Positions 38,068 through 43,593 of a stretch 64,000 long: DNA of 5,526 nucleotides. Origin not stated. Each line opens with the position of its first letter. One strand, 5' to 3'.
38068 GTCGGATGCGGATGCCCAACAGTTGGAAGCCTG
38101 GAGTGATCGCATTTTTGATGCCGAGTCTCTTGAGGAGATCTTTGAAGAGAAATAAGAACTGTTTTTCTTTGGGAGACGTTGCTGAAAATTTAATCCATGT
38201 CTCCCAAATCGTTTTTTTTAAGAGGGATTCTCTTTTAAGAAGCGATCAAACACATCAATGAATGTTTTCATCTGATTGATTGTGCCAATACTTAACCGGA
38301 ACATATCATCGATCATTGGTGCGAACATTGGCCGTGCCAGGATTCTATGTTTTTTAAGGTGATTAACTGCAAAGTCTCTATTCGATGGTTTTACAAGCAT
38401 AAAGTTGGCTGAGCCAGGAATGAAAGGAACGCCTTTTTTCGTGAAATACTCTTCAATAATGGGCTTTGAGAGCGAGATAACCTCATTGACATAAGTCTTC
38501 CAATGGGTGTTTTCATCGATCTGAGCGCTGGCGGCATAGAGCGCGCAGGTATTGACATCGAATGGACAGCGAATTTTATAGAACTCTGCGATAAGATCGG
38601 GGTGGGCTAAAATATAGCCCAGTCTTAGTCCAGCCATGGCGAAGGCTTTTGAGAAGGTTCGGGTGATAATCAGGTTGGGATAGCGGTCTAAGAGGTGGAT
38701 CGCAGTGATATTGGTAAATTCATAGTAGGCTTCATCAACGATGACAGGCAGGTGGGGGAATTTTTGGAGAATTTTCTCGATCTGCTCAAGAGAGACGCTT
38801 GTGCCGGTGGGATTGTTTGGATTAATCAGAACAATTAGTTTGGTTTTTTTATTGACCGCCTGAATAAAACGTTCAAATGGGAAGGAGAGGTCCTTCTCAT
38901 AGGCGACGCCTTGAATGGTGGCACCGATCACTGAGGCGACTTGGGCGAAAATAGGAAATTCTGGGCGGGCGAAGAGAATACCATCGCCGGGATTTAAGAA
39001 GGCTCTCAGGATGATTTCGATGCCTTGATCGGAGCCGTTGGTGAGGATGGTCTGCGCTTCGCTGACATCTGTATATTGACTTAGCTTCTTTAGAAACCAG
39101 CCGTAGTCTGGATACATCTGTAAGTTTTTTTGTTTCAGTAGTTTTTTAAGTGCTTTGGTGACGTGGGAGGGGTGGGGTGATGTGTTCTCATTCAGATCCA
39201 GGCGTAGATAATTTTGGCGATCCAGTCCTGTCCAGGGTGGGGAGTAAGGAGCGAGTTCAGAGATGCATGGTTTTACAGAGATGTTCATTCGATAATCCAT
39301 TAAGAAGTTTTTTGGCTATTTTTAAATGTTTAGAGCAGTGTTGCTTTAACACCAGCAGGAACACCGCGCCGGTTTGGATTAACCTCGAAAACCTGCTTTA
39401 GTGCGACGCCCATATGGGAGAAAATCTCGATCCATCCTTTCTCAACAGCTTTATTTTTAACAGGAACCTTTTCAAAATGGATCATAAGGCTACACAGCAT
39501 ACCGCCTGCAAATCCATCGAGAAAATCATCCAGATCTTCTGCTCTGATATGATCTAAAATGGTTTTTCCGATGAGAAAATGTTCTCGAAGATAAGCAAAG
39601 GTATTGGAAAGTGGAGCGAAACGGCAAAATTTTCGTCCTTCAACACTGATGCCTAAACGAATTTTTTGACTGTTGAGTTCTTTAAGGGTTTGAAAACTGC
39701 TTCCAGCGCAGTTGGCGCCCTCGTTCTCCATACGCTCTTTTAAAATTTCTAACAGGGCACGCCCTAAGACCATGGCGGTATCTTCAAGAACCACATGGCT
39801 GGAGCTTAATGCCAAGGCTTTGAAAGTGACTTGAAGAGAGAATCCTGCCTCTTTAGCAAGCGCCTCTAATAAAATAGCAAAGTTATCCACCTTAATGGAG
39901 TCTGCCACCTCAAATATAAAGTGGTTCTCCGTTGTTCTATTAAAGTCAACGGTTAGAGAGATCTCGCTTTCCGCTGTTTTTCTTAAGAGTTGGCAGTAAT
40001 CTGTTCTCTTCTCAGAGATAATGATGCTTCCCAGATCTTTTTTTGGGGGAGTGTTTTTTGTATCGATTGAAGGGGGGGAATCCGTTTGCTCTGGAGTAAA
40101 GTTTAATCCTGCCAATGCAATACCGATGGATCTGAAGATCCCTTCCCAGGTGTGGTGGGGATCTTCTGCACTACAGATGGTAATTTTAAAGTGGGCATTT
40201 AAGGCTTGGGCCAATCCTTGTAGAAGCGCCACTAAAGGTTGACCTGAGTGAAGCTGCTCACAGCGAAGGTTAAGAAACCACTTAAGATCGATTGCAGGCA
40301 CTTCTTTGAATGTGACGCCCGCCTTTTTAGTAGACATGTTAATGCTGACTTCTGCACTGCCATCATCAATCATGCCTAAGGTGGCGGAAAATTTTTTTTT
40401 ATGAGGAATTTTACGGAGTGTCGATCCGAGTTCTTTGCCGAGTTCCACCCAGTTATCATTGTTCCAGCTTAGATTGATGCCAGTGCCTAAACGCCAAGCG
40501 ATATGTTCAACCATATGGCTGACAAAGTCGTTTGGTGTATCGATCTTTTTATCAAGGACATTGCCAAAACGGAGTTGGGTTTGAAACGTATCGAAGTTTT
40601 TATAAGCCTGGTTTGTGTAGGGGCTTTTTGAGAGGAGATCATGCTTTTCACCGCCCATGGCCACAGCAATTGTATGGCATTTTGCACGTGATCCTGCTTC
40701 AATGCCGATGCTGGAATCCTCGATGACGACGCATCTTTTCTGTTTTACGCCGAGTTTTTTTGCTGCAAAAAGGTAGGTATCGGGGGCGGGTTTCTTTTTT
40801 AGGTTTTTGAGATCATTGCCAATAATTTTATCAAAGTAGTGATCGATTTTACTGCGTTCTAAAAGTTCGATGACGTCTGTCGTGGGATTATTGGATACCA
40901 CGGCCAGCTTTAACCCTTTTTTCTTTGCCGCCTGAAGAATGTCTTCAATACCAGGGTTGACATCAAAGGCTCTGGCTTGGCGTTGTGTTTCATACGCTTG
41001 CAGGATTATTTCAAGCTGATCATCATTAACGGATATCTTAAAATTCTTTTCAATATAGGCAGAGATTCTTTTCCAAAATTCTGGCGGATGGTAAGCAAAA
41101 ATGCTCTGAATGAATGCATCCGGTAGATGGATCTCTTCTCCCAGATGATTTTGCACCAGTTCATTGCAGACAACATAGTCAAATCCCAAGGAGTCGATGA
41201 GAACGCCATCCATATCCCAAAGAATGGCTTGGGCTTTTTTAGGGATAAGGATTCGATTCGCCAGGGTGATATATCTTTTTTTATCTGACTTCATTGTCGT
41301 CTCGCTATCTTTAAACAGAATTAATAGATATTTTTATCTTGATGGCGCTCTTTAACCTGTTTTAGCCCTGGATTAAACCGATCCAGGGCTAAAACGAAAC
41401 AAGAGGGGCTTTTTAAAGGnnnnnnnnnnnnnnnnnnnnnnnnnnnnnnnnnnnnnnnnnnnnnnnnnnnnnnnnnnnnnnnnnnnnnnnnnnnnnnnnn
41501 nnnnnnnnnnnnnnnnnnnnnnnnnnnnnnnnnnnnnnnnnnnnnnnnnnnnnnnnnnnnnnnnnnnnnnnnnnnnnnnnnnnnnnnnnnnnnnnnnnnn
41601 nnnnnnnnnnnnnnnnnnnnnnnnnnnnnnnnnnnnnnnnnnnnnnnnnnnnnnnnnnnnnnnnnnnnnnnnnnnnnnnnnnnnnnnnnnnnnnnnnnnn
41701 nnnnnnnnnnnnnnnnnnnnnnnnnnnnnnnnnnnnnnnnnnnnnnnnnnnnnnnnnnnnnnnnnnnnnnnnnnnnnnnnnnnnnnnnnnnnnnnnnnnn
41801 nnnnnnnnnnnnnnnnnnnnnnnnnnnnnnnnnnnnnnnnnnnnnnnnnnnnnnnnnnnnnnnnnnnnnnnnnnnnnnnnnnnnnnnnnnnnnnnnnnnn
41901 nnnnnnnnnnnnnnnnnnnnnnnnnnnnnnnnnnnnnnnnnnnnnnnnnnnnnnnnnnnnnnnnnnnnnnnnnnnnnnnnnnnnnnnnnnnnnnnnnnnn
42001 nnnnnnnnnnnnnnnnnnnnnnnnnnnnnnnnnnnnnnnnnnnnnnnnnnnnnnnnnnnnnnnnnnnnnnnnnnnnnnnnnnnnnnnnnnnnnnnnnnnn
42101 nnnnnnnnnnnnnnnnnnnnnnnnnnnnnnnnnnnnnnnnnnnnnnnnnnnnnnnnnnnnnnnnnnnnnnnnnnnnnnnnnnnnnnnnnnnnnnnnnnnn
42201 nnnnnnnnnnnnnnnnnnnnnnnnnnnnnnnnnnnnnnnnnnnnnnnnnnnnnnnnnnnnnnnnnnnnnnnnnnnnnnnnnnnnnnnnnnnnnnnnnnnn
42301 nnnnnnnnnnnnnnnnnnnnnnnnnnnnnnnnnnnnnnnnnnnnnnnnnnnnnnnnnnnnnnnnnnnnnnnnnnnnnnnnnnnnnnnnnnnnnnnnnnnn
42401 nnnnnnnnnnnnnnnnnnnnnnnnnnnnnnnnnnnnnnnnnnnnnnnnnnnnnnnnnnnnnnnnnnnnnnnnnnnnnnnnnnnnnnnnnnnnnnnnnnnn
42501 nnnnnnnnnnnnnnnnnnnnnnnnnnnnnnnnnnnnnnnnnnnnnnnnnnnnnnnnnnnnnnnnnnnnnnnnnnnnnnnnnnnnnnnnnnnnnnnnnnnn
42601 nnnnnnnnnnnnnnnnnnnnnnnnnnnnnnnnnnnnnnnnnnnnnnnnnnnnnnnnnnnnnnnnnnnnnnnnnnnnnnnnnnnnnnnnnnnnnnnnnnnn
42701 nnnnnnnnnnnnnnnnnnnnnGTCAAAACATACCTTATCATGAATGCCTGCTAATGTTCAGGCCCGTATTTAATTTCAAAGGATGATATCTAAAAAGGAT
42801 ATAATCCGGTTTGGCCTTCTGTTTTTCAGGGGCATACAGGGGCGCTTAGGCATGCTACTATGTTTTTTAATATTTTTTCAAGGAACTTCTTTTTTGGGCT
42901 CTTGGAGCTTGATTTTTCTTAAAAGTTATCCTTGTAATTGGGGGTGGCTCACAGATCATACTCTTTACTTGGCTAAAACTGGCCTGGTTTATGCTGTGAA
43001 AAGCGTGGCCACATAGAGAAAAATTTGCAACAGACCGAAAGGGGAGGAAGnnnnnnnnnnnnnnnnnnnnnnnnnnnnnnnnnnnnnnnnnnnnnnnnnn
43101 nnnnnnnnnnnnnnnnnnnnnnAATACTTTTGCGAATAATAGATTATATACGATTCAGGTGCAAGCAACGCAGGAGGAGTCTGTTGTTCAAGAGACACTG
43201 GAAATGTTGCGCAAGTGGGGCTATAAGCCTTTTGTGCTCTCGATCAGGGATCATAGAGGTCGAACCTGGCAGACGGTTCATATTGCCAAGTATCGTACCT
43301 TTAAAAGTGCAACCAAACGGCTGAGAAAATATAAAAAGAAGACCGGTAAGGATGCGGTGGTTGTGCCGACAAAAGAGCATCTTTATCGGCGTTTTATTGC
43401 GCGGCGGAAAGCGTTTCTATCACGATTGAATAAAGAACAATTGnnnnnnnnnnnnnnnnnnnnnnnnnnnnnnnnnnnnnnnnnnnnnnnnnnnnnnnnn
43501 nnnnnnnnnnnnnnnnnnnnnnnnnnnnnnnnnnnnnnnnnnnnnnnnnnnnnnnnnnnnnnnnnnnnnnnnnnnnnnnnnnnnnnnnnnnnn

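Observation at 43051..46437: SPOR - TM - NB-ARC - TPR - Hpt-like protein: a STAND NTPase wired across the inner membrane to a peptidoglycan-binding domain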

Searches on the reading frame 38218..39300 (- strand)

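Call 9: search_protein_families(library=pfam, proteins=[window:38218-39300:-], max_evalue=0.001)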
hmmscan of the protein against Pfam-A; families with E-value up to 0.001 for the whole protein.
window:38218-39300:- (360 aa): 3 families
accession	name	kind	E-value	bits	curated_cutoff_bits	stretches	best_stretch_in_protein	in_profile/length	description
PF00155.27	Aminotran_1_2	-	2.3e-50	172.2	19.7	1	31-350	3-360/361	Aminotransferase class I and II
PF01041.23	DegT_DnrJ_EryC1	-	2.4e-06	27.4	19.8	1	48-191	8-147/360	DegT/DnrJ/EryC1/StrS aminotransferase family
PF00266.25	Aminotran_5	-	1.3e-05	24.8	21.5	1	79-191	58-177/371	Aminotransferase class-V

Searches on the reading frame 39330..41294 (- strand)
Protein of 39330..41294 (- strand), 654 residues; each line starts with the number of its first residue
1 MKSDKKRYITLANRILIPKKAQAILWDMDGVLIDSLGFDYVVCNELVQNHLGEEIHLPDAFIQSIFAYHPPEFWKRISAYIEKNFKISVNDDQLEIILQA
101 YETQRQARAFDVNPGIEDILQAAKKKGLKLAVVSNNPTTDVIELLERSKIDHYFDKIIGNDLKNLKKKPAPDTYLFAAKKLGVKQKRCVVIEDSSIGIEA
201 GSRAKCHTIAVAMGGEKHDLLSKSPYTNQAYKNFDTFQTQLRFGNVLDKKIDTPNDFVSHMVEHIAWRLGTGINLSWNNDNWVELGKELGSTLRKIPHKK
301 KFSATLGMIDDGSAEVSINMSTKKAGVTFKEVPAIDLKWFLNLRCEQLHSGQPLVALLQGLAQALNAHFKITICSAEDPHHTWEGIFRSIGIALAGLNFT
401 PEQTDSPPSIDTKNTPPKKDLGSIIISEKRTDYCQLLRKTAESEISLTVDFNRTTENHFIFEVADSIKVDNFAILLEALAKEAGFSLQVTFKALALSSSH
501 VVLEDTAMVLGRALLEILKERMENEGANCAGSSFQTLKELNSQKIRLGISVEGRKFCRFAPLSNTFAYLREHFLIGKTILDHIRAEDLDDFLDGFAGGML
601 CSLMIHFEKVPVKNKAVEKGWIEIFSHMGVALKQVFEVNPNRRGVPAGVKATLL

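Call 9: search_protein_families(library=pfam, proteins=[window:39330-41294:-], max_evalue=0.001)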
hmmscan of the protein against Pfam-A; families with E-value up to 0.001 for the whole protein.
window:39330-41294:- (654 aa): 5 families
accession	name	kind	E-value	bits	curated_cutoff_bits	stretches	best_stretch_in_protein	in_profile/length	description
PF13419.12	HAD_2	-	1.2e-30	107.4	23.8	1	24-211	1-178/178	Haloacid dehalogenase-like hydrolase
PF00702.32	Hydrolase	-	7e-24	85.7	26.4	1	22-204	2-190/191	haloacid dehalogenase-like hydrolase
PF00475.24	IGPD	-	6.2e-15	56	27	2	472-607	6-123/144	Imidazoleglycerol-phosphate dehydratase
PF13242.12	Hydrolase_like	-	4.3e-07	30.2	22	1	168-227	4-64/75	HAD-hyrolase-like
PF12710.13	HAD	-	0.00011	23.1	27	1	24-163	1-133/189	haloacid dehalogenase-like hydrolase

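Call 84: search_protein_families(library=ncbifam, proteins=[window:39330-41294:-], max_evalue=0.00001)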
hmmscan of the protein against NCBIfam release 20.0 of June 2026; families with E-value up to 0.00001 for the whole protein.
window:39330-41294:- (654 aa): 37 families (the best 25 are shown)
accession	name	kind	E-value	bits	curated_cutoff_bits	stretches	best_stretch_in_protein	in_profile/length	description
TIGR02009.1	PGMB-YQAB-SF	subfamily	1.5e-27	97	153.35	1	22-211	2-186/186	beta-phosphoglucomutase family hydrolase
NF009695.0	PRK13222.1-2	equivalog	2.3e-24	86.2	225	1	19-224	4-206/226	phosphoglycolate phosphatase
TIGR01990.1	bPGM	equivalog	1.1e-20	74.4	189.4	1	22-211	2-186/187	beta-phosphoglucomutase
NF053653.1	InDiPhoBT2121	equivalog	2.3e-20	73.1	245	1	22-224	2-199/216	inorganic diphosphatase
NF008087.0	PRK10826.1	equivalog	3.5e-20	72.6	191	1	18-214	4-194/222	hexitol phosphatase HxpB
TIGR01449.2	PGP_bact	equivalog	3.2e-19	69.3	180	1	25-229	2-202/213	phosphoglycolate phosphatase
TIGR01509.1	HAD-SF-IA-v3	subfamily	2.2e-18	66.9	29.4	1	96-211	50-154/154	HAD-IA family hydrolase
NF009698.0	PRK13223.1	equivalog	1.1e-17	64.1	466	1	19-215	11-204/272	phosphoglycolate phosphatase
TIGR02253.1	CTE7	subfamily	3.4e-17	62.9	169.75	1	22-221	3-204/221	TIGR02253 family HAD-type hydrolase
NF009697.0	PRK13222.1-4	equivalog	2.9e-16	59.5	327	1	21-216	7-198/232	phosphoglycolate phosphatase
NF009694.0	PRK13222.1-1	equivalog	6.3e-16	58.4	415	1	112-217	112-216/252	phosphoglycolate phosphatase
NF009804.0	PRK13288.1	equivalog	3.4e-15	56.1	218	1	21-220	3-190/215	pyrophosphatase PpaX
NF046057.1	bifunc_MtlD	equivalog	1.2e-13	50.4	800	1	21-239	7-217/683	bifunctional mannitol-1-phosphate dehydrogenase/phosphatase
NF008610.0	PRK11587.1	equivalog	2e-13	50.2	282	1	21-214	3-184/219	sugar phosphatase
NF008000.0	PRK10725.1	equivalog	2.2e-13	50.8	215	1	142-211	117-185/188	fructose-1-phosphate/6-phosphogluconate phosphatase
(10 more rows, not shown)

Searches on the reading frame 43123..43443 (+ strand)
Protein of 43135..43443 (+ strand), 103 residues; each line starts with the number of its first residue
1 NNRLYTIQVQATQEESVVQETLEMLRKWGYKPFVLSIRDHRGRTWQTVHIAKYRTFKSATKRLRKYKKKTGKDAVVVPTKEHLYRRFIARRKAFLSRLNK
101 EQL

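Call 59: search_solved_structures(query=window:43135-43443:+, max_evalue=10, show_alignments=5)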
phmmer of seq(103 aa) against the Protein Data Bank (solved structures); distinct sequences matched with E-value up to 10: 1.
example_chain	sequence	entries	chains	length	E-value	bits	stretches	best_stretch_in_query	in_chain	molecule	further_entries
8fjf_A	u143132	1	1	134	7.4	9.9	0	52-79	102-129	H10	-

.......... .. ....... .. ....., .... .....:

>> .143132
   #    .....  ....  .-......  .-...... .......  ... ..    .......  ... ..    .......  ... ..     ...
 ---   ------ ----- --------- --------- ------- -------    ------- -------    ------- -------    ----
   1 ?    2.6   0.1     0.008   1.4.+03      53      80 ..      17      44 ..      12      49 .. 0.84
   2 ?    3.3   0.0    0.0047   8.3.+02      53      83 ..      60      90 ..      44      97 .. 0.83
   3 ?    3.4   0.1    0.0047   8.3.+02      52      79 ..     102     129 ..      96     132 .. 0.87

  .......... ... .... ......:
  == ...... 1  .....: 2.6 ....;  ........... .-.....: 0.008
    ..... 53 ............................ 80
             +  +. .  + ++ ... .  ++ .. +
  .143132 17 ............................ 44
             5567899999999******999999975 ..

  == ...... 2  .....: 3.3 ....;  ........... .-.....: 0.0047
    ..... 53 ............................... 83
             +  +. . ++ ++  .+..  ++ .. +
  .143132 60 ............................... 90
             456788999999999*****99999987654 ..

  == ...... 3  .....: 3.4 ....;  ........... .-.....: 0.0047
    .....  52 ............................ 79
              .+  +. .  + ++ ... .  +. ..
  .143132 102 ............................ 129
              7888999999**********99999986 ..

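Call 63: search_solved_structures(query=A4, max_evalue=10, show_alignments=4)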
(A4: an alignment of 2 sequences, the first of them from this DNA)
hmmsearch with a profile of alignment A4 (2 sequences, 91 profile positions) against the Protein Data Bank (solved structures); distinct sequences matched with E-value up to 10: 7.
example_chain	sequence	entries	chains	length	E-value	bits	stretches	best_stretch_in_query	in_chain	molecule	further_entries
3bk5_A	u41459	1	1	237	0.069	16.4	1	11-69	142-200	putative outer membrane lipoprotein-sorting protein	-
8fjf_A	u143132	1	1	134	0.2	14.9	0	56-83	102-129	H10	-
5tvf_B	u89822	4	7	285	0.25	14.6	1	15-55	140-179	S-adenosylmethionine decarboxylase alpha chain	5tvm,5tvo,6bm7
3crj_A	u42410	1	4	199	1.1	12.5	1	16-54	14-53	Transcription regulator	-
1udi_I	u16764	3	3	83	1.4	12.2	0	10-47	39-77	URACIL-DNA GLYCOSYLASE INHIBITOR PROTEIN | Uracil-DNA glycosylase inhibitor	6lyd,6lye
1eui_C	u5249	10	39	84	1.4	12.2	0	10-47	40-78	URACIL-DNA GLYCOSYLASE INHIBITOR PROTEIN | URACIL-DNA GLYCOSYLASE INHIBITOR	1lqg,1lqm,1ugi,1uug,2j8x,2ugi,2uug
1ugh_I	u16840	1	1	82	1.4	12.2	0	10-47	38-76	PROTEIN (URACIL-DNA GLYCOSYLASE INHIBITOR)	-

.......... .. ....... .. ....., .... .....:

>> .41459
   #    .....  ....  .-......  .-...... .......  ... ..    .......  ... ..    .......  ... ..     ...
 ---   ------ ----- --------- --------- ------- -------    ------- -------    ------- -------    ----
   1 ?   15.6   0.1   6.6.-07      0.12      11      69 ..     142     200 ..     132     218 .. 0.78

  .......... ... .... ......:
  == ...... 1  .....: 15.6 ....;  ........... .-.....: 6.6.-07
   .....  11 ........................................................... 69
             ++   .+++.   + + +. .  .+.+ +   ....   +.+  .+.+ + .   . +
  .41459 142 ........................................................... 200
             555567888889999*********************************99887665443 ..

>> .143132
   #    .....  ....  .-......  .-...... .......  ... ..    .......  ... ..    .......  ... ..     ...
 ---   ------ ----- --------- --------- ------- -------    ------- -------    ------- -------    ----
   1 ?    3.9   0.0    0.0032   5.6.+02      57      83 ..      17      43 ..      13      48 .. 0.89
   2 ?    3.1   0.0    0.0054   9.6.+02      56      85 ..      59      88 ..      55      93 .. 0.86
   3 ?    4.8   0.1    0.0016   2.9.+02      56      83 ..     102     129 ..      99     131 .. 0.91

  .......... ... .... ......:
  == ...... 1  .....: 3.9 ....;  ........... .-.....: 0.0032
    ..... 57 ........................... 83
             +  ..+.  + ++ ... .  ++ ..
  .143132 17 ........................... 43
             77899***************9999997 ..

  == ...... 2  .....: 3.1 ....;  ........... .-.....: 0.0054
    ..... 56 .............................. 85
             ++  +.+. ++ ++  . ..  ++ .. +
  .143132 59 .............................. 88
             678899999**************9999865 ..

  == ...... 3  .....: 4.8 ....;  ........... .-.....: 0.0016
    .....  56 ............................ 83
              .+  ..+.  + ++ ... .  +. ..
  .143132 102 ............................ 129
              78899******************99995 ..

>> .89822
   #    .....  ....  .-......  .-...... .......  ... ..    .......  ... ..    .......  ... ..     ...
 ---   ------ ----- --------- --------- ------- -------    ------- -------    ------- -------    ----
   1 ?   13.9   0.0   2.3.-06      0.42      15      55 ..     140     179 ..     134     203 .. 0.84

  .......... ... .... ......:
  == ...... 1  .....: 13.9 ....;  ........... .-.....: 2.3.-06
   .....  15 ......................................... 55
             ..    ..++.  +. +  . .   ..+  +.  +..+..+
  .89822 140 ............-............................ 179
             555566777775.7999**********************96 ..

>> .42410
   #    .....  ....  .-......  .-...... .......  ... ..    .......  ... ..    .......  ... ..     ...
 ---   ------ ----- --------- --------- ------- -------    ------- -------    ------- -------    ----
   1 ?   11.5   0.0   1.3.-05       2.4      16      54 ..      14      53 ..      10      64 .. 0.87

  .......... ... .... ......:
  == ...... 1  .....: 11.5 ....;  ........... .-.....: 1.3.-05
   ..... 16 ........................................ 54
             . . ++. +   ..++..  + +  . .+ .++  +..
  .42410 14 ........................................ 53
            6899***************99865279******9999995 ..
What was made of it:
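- Tried and rejected: The SPOR region searched against PDB, as a single sequence and as a 2-sequence profile, gave no significant hit (calls 59, 63).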
